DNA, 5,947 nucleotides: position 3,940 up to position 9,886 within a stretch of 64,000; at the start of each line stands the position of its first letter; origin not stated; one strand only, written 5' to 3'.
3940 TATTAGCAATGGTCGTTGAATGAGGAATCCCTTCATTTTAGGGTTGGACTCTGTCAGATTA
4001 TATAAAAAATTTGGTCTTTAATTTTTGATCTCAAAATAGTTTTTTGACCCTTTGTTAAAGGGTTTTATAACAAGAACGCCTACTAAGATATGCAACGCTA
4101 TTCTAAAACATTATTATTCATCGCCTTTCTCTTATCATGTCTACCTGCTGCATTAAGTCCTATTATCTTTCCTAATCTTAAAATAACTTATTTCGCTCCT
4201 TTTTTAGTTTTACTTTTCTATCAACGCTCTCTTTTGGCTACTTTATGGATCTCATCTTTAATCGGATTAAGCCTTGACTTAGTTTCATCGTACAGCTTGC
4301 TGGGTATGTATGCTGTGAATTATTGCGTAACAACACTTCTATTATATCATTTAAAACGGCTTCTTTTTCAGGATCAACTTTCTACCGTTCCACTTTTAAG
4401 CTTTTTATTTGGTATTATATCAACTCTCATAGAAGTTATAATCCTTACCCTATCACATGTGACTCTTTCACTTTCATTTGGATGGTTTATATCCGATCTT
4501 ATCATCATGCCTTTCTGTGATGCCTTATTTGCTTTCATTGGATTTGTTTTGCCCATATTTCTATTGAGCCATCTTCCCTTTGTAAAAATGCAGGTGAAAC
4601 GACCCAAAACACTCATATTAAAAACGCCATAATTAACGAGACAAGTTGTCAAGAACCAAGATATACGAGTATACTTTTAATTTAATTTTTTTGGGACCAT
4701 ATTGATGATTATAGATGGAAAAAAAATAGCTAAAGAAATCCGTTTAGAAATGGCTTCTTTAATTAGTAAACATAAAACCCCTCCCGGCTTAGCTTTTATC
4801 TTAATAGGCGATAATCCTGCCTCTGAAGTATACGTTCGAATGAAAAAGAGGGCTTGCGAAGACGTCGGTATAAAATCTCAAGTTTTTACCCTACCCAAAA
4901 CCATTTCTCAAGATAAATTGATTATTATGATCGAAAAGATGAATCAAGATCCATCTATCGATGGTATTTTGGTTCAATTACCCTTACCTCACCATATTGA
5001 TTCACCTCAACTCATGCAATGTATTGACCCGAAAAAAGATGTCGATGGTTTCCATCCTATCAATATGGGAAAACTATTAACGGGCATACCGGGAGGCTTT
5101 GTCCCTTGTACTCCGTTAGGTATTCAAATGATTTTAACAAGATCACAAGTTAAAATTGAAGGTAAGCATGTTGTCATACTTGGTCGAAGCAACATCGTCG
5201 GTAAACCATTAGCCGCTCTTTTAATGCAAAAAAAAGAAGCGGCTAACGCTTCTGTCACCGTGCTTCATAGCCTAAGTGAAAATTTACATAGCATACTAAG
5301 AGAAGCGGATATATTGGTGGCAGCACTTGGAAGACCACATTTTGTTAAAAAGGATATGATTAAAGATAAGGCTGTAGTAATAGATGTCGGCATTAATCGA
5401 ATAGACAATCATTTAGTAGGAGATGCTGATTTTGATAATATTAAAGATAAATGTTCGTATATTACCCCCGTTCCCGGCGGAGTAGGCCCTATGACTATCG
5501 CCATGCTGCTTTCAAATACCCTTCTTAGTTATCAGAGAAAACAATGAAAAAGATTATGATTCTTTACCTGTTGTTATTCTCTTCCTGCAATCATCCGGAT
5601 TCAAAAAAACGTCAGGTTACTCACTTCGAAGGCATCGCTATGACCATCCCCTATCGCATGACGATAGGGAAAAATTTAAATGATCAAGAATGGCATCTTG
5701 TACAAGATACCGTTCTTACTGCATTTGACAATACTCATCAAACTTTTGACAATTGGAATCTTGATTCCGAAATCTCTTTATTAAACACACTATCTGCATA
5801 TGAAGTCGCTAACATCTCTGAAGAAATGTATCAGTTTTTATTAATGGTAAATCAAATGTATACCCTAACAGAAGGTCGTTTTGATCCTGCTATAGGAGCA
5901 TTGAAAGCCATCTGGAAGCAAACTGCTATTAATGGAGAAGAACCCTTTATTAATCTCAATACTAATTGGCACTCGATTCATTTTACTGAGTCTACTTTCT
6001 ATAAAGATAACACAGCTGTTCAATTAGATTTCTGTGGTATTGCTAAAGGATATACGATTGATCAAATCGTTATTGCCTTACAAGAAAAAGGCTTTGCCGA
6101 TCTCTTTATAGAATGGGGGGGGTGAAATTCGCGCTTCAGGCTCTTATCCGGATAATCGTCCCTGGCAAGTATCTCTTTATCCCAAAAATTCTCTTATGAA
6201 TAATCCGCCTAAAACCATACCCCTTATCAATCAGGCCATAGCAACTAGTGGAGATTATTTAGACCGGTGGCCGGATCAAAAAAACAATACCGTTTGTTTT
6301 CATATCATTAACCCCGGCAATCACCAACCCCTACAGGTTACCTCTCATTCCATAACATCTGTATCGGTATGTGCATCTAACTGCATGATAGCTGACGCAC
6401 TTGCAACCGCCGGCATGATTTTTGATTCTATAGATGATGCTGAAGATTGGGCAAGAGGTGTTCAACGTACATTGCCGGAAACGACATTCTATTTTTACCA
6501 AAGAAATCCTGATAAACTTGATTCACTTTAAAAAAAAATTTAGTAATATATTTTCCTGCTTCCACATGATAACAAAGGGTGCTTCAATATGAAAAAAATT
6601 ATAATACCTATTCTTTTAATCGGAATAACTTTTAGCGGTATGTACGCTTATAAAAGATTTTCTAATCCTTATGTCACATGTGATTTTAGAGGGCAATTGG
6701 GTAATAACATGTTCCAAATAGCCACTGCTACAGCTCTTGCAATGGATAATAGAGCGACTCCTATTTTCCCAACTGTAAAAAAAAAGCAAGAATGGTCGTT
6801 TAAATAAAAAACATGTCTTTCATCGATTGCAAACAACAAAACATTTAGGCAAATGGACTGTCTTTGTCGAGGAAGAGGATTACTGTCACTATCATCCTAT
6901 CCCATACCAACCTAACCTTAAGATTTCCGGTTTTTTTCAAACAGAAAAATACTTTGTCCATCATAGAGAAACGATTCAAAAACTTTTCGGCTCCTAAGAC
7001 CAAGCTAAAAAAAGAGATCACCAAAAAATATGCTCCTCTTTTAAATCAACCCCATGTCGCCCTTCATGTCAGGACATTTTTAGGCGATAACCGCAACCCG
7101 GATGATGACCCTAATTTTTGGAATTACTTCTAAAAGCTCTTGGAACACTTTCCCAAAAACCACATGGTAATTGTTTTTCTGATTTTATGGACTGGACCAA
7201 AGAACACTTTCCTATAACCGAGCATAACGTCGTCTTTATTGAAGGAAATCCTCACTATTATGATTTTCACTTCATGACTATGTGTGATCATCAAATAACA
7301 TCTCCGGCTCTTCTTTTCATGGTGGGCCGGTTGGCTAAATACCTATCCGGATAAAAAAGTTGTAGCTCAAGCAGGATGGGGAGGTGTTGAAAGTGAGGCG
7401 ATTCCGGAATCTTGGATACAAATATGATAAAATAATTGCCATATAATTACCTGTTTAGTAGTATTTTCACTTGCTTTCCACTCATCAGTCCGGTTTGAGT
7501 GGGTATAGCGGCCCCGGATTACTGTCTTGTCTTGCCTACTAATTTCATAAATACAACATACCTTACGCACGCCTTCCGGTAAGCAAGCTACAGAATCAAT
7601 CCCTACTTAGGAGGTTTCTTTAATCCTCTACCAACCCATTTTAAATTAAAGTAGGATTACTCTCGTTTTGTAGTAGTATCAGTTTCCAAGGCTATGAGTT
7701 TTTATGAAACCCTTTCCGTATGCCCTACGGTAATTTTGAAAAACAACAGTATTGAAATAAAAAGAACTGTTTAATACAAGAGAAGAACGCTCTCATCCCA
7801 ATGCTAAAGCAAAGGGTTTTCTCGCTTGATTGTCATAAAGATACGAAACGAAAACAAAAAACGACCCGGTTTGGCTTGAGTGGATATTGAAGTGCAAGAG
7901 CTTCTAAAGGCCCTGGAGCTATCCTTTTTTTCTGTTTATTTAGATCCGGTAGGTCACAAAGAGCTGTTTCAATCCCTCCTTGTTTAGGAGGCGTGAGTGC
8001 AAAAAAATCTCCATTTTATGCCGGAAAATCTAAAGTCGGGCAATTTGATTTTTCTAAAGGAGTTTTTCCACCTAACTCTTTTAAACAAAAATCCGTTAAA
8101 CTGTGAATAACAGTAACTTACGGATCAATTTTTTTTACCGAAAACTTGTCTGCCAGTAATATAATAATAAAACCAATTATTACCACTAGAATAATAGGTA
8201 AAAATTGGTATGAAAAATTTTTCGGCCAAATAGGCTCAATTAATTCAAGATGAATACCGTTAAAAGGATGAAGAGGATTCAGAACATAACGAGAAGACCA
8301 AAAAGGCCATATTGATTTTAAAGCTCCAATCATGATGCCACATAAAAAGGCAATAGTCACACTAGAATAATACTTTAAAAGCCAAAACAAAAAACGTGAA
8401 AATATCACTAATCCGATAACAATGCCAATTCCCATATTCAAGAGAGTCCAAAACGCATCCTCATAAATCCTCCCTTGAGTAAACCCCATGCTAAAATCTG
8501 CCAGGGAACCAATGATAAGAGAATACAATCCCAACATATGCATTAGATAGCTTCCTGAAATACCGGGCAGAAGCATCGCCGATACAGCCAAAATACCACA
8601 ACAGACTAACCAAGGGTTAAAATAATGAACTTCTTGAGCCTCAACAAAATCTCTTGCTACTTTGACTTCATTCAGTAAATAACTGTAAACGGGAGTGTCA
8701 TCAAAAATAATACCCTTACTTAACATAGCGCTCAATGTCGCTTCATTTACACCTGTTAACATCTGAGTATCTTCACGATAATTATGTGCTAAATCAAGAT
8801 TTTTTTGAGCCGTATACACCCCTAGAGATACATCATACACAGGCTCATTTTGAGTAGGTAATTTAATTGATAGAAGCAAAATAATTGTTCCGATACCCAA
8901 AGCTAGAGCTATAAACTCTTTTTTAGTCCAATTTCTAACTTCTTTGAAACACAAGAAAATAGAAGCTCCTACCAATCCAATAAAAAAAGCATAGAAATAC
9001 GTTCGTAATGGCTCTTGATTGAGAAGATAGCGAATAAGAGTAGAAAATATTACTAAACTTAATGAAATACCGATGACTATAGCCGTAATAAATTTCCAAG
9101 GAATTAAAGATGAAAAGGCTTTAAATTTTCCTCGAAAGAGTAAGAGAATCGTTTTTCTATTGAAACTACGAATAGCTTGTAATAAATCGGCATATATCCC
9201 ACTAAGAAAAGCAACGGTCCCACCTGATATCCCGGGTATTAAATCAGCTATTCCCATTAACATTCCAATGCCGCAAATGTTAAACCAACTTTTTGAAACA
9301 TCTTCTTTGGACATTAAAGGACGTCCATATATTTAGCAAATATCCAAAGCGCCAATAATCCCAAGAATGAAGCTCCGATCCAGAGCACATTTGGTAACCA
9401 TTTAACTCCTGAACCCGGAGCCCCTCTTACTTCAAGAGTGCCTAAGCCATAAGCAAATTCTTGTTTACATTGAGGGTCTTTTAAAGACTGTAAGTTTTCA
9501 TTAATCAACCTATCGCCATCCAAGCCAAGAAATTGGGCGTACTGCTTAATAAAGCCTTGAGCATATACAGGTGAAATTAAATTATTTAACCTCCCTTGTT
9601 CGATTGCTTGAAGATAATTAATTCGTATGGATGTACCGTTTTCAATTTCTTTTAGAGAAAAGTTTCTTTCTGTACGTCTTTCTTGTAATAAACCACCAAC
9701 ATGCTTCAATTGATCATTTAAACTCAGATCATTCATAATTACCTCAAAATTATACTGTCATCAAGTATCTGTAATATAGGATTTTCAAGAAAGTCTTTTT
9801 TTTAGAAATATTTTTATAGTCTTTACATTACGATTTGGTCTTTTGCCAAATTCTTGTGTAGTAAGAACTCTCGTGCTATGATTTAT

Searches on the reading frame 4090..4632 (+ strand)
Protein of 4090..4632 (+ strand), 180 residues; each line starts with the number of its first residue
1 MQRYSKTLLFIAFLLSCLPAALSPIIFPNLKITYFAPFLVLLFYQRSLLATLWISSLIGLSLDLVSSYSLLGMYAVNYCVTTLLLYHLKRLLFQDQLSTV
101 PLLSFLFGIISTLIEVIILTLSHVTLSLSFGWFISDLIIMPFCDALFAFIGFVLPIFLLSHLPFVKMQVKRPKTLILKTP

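Call 9: search_protein_families(library=pfam, proteins=[window:4090-4632:+])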
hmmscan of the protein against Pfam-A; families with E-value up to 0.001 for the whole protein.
window:4090-4632:+ (180 aa): 0 families

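Call 45: search_protein_families(library=ncbifam, proteins=[window:4090-4632:+], max_evalue=0.01)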
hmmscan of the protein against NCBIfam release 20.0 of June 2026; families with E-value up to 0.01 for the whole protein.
window:4090-4632:+ (180 aa): 1 family
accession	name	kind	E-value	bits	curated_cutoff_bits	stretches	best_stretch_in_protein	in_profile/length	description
TIGR03426.1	shape_MreD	equivalog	3.1e-06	27.2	34.85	1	11-154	4-151/154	rod shape-determining protein MreD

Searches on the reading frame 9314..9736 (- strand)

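Call 59: search_protein_families(library=pfam, proteins=[window:9314-9736:-], max_evalue=0.01)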
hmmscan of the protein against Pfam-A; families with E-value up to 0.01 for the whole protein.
window:9314-9736:- (140 aa): 3 families
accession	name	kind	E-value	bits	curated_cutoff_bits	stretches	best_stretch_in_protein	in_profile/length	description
PF13413.12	HTH_25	-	4.6e-21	74.8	24.6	1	16-76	1-61/62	Helix-turn-helix domain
PF12844.13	HTH_19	-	2.8e-07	30.8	30.2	1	17-79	4-60/64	Helix-turn-helix domain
PF13560.12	HTH_31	-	0.0034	18.1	27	1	13-76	2-60/64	Helix-turn-helix domain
